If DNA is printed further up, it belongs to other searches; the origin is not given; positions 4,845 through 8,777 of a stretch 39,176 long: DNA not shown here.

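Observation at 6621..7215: Intact histidine-phosphatase (PGM-like) domain inserted inside the catalytic core of isoleucyl-tRNA synthetase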

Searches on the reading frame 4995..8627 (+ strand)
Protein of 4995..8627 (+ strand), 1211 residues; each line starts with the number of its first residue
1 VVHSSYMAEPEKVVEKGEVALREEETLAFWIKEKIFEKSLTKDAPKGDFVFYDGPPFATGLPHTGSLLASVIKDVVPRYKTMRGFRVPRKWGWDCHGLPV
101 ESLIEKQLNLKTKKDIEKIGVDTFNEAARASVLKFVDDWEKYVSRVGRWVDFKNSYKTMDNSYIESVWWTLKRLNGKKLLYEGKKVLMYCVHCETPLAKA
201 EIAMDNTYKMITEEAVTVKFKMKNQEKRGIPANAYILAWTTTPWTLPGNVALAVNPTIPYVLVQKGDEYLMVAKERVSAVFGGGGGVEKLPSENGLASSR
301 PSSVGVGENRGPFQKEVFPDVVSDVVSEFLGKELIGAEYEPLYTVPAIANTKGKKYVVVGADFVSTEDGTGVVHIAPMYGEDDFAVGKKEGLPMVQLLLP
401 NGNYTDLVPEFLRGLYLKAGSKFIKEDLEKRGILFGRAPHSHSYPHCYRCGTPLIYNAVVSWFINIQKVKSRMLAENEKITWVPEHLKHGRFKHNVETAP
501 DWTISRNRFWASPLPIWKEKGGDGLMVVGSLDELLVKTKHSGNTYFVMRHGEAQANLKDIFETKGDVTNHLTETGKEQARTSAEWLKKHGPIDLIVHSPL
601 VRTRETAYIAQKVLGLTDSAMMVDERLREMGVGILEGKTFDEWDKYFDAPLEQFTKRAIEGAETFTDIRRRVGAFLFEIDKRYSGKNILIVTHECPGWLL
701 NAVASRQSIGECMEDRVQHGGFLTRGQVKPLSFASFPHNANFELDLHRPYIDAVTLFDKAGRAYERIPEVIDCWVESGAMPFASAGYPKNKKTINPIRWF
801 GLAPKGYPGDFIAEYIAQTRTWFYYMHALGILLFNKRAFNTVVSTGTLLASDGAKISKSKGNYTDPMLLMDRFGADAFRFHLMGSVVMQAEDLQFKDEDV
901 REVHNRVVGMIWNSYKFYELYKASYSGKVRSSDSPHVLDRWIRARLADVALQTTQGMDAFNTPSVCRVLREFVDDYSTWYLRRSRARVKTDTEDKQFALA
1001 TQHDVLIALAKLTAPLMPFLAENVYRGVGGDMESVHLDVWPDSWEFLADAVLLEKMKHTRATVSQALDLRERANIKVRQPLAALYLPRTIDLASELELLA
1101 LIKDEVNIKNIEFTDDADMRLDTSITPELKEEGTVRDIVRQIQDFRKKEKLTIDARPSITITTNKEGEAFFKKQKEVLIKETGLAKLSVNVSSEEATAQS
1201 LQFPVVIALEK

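Call 3: search_protein_families(library=pfam, proteins=[window:4995-8627:+], max_evalue=0.01)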
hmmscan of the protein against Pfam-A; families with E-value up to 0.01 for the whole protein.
window:4995-8627:+ (1211 aa): 5 families
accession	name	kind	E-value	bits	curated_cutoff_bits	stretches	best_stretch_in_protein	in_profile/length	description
PF00133.28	tRNA-synt_1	-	9.9e-111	370.8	22.7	2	26-557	2-285/414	tRNA synthetases class I (I, L, M and V)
PF00300.27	His_Phos_1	-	1.7e-33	116.3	21.7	1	546-702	2-156/194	Histidine phosphatase superfamily (branch 1)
PF08264.19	Anticodon_1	-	2.2e-24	86.4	25.1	1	939-1082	1-145/148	Anticodon-binding domain of tRNA ligase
PF19302.4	DUF5915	-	1.8e-15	57.5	27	1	1120-1200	103-183/195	Domain of unknown function (DUF5915)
PF09334.17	tRNA-synt_1g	-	3.6e-15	56.1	20.1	2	830-906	306-377/391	tRNA synthetases class I (M)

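Call 4: search_protein_families(library=ncbifam, proteins=[window:4995-8627:+], max_evalue=0.01)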
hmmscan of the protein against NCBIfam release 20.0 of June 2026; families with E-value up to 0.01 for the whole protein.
window:4995-8627:+ (1211 aa): 32 families (the best 25 are shown)
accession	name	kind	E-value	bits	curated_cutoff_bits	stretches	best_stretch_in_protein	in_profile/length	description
TIGR00392.1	ileS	equivalog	1.8e-229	764.2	621.4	3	14-282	3-272/861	isoleucine--tRNA ligase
NF000258.1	MupB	exception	4.8e-186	620.6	1900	4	19-282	5-259/1033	mupirocin-resistant isoleucine--tRNA ligase MupB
NF000257.1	MupA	exception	4.3e-184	614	1900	4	24-280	10-258/1024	mupirocin-resistant isoleucine--tRNA ligase MupA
TIGR00422.1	valS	equivalog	8.5e-115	384.7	612.1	3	762-1173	442-849/863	valine--tRNA ligase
NF009687.0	PRK13208.1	equivalog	6.2e-102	342.2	738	3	766-1118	454-793/801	valine--tRNA ligase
NF004349.1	PRK05729.1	equivalog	1.5e-96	324.5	704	3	763-1133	433-789/860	valine--tRNA ligase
NF040702.1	ileS_w_GNAT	exception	2.4e-81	273.8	1999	3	16-272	16-277/1100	isoleucine--tRNA ligase, N-acetyltransferase domain-containing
NF011492.0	PRK14900.1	equivalog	1.6e-59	201.7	1783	3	762-1043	448-719/1044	valine--tRNA ligase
NF008957.0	PRK12300.1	subfamily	7.4e-50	169.8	677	2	27-380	14-318/946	leucine--tRNA ligase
TIGR00395.1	leuS_arch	equivalog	4.6e-49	167.2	648.5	2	29-385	10-317/938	leucine--tRNA ligase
NF000540.1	alt_ValS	exception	4.8e-44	150.5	900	3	768-1087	496-801/827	valine--tRNA ligase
NF005567.0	PRK07238.1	equivalog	1.9e-26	93.3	326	1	537-696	172-329/378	bifunctional RNase H/acid phosphatase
TIGR00398.1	metG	equivalog_domain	1.5e-24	86.7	336.35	2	837-1034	310-507/530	methionine--tRNA ligase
TIGR00396.1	leuS_bact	equivalog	7.2e-24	84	548.4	2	23-203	7-168/843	leucine--tRNA ligase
TIGR03162.1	ribazole_cobC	equivalog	6e-22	77.9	162.9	1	547-721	3-172/176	alpha-ribazole phosphatase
NF045917.1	PhserinePhPspA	equivalog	8e-14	51.8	350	1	546-696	5-153/211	phosphoserine phosphatase PspA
TIGR00249.1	sixA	equivalog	1.8e-11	44.1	74.5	1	546-620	4-72/154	phosphohistidine phosphatase SixA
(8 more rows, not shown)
